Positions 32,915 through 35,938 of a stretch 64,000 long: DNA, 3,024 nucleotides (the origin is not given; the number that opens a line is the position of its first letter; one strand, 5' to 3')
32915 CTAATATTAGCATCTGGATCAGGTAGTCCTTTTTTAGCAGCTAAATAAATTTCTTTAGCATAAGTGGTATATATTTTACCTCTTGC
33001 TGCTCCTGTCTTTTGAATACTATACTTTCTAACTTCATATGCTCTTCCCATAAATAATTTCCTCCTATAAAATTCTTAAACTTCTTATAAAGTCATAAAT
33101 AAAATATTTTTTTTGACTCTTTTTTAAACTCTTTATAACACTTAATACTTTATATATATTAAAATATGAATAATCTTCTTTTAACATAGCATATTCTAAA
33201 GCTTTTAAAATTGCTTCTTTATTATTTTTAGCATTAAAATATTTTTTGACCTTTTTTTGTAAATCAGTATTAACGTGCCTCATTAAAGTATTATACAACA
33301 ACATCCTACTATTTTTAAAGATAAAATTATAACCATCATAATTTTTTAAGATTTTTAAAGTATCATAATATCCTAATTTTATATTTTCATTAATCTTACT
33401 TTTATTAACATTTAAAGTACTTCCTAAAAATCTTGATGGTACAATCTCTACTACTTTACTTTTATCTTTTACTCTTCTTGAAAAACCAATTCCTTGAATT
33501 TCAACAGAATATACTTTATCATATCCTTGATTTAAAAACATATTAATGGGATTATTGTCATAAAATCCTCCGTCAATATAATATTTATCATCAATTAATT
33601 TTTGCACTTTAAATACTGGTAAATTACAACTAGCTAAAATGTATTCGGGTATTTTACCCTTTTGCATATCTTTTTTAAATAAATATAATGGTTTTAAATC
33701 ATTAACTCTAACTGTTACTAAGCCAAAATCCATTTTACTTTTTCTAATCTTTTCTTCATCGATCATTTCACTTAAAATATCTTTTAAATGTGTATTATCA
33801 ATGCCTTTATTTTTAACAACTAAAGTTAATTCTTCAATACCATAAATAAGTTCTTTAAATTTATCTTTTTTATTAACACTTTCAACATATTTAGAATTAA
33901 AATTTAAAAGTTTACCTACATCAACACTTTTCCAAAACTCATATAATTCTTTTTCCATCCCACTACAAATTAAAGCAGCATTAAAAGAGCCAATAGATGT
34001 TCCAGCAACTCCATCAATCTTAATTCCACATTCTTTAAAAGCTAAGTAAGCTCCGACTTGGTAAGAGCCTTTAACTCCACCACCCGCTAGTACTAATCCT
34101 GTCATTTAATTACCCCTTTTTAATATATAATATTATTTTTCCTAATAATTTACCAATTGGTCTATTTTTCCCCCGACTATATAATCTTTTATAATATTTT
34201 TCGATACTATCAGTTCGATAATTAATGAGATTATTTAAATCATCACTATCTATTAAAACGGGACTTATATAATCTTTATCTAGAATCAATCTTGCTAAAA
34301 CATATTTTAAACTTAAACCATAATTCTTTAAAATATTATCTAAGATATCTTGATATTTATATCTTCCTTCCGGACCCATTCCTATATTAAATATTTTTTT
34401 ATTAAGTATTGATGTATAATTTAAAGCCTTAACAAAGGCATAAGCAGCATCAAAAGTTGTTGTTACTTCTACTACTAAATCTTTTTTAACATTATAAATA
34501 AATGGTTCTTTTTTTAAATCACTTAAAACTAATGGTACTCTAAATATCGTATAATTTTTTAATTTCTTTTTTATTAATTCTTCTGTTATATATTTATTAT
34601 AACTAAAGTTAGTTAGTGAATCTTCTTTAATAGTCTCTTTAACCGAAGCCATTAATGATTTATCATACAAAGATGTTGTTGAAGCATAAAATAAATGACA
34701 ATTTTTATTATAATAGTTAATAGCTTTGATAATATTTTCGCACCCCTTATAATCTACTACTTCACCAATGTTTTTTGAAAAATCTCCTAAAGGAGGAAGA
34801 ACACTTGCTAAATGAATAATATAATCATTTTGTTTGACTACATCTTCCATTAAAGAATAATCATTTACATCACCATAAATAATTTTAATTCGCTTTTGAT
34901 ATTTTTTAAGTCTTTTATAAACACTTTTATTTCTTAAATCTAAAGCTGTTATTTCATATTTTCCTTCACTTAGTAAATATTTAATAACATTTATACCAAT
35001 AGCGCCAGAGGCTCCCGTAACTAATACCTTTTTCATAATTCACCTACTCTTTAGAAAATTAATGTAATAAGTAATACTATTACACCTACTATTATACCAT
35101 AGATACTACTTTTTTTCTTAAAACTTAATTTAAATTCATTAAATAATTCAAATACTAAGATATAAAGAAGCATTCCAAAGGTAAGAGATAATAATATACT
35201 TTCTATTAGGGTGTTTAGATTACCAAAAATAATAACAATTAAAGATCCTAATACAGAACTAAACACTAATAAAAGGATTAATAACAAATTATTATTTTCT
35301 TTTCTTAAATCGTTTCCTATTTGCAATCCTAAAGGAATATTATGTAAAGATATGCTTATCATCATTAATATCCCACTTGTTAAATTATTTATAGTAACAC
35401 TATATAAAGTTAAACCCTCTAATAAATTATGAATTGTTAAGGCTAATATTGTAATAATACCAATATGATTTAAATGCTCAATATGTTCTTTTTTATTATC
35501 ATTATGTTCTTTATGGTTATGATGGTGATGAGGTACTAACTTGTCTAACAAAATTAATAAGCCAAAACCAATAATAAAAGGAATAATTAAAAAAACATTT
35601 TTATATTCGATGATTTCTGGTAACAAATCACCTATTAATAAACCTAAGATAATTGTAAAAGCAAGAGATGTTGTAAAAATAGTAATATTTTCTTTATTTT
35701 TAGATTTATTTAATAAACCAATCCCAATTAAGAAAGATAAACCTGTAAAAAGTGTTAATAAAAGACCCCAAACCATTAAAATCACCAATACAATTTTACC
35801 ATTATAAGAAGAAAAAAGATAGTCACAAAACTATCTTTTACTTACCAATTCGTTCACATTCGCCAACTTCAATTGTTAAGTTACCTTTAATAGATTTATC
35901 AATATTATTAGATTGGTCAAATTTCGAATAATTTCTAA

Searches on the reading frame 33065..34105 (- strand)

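Call 7: search_protein_families(library=pfam, proteins=[window:33065-34105:-], max_evalue=0.001)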
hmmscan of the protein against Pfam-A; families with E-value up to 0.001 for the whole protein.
window:33065-34105:- (346 aa): 1 family
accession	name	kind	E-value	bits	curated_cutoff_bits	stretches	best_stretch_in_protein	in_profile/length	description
PF01734.28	Patatin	-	2.8e-31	109.7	27.7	1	4-190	1-190/191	Patatin-like phospholipase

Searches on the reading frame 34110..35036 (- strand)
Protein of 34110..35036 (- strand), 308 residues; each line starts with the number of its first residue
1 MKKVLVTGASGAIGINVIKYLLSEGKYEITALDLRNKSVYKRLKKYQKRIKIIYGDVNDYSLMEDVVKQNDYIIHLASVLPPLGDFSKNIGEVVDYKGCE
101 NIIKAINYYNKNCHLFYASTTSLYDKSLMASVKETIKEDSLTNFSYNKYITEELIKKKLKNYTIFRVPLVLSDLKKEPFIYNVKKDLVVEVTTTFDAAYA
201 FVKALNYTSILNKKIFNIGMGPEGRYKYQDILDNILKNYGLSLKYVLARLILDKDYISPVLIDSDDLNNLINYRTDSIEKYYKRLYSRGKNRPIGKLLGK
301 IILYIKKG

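Call 7: search_protein_families(library=pfam, proteins=[window:34110-35036:-], max_evalue=0.001)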
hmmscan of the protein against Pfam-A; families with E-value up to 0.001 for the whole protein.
window:34110-35036:- (308 aa): 10 families
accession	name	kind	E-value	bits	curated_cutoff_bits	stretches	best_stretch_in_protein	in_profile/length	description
PF01370.27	Epimerase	-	7e-18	65.3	20.9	1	4-170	1-168/240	NAD dependent epimerase/dehydratase family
PF01073.25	3Beta_HSD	-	1.5e-16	60.7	22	1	5-157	1-159/280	3-beta hydroxysteroid dehydrogenase/isomerase family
PF16363.11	GDP_Man_Dehyd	-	1e-13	51.9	27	1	5-172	1-181/332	GDP-mannose 4,6 dehydratase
PF13460.12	NAD_binding_10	-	2.7e-11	44.1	27.2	1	8-177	1-153/184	NAD(P)H-binding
PF05368.20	NmrA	-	1.8e-07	31.5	27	1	2-85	3-79/298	NmrA-like family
PF02719.21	Polysacc_synt_2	-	2.1e-07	30.9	20.2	1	4-79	1-87/293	Polysaccharide biosynthesis protein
PF04321.23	RmlD_sub_bind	-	8.1e-07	28.8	27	1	3-176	2-157/287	RmlD substrate binding domain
PF07993.18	NAD_binding_4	-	1.6e-05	24.7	20.1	1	6-177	1-210/258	Male sterility protein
PF00106.31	adh_short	-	2.2e-05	24.5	26.6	1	2-69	1-70/195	short chain dehydrogenase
PF08659.16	KR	-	0.00024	21.5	22.6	1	4-70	3-75/180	KR domain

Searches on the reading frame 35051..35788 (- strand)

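Call 7: search_protein_families(library=pfam, proteins=[window:35051-35788:-], max_evalue=0.001)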
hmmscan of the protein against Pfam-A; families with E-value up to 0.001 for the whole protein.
window:35051-35788:- (245 aa): 1 family
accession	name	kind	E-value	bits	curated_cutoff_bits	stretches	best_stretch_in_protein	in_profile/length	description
PF02535.28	Zip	-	9e-18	65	35.1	1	86-241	154-321/323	ZIP Zinc transporter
